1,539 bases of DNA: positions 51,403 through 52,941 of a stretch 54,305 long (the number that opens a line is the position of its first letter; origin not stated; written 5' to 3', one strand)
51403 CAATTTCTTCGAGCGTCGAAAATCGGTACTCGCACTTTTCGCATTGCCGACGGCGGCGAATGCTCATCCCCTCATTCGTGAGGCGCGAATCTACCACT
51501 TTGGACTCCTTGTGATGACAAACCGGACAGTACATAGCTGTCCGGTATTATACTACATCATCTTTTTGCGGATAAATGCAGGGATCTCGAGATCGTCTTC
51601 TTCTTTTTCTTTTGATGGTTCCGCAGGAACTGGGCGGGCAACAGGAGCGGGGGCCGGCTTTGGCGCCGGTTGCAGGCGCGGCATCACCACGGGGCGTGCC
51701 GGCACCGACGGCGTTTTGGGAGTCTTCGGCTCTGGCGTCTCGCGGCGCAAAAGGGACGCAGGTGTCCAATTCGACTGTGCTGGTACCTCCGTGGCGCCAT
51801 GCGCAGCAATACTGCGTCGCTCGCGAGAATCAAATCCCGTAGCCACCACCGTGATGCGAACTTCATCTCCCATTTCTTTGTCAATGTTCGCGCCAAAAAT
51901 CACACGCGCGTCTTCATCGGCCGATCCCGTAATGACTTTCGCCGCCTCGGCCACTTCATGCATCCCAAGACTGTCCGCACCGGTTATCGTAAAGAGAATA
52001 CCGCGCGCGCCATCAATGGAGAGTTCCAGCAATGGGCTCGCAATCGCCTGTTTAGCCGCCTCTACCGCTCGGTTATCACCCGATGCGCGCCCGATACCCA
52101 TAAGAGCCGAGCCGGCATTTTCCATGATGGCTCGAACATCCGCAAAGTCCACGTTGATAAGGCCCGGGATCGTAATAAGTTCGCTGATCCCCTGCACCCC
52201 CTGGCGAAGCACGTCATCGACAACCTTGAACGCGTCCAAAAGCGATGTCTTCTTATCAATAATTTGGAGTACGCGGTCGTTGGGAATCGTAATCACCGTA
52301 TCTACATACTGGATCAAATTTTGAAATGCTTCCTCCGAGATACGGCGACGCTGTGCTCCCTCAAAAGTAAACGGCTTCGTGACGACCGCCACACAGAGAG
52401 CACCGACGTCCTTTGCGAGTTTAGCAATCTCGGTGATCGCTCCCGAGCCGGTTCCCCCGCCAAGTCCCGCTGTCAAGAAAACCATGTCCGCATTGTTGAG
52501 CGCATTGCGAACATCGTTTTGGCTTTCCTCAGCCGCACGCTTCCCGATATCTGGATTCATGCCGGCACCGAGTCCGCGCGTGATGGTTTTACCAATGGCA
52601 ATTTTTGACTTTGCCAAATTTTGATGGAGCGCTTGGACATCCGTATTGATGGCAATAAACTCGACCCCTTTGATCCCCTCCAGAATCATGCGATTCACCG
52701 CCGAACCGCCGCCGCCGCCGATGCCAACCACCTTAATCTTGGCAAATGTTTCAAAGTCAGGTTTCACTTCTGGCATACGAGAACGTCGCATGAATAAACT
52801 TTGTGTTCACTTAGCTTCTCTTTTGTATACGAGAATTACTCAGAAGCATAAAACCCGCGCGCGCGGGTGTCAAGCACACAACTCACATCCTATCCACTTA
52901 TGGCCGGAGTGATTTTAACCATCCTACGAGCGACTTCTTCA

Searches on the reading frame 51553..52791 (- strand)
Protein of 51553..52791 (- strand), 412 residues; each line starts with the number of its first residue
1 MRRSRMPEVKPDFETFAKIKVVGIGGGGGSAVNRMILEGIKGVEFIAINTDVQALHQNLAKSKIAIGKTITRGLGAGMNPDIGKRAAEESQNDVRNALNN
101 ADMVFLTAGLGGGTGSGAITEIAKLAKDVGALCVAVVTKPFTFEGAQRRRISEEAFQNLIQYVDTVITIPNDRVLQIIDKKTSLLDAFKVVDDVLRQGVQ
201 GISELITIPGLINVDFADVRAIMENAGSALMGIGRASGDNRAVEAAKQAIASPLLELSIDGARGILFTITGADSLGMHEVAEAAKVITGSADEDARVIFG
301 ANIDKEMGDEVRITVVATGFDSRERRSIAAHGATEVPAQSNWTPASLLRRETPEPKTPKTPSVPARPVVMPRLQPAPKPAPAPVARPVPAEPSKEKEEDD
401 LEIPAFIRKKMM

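Call 101: find_encoding_contigs(protein=window:51553-52791:-, flank=10000, max_places=2)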
Protein window:51553-52791:- (412 aa): 11 contigs read that carry it; 2 places shown.
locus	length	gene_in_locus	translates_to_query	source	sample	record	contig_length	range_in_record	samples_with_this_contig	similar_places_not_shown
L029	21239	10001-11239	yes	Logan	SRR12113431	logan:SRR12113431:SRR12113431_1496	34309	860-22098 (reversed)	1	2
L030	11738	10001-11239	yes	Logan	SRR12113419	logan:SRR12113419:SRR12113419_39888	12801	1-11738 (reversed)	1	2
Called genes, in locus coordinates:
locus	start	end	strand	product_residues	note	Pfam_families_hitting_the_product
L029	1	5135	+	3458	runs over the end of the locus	PF18895:T4SS_pilin (weak), PF13205:Big_5 (faint), PF01833:TIG (weak), PF00092:VWA (weak)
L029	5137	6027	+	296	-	PF18884:TSP3_bac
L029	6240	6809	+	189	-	PF18884:TSP3_bac (weak)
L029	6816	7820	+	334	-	-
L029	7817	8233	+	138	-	PF02130:YbeY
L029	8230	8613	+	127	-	PF01219:DAGK_prokar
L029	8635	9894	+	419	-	PF11104:PilM_2 (faint), PF02491:SHS2_FTSA, PF06723:MreB_Mbl, PF14450:FtsA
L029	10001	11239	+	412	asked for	PF00091:Tubulin, PF12327:FtsZ_C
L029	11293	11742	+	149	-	PF22811:Zn_ribbon_NrdR, PF03477:ATP-cone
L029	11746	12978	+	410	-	PF00089:Trypsin, PF13365:Trypsin_2, PF13180:PDZ_2, PF17820:PDZ_6 (weak)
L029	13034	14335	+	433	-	PF00224:PK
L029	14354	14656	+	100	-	-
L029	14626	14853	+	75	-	-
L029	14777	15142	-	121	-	-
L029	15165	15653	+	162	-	PF03965:Penicillinase_R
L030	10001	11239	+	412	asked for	PF00091:Tubulin, PF12327:FtsZ_C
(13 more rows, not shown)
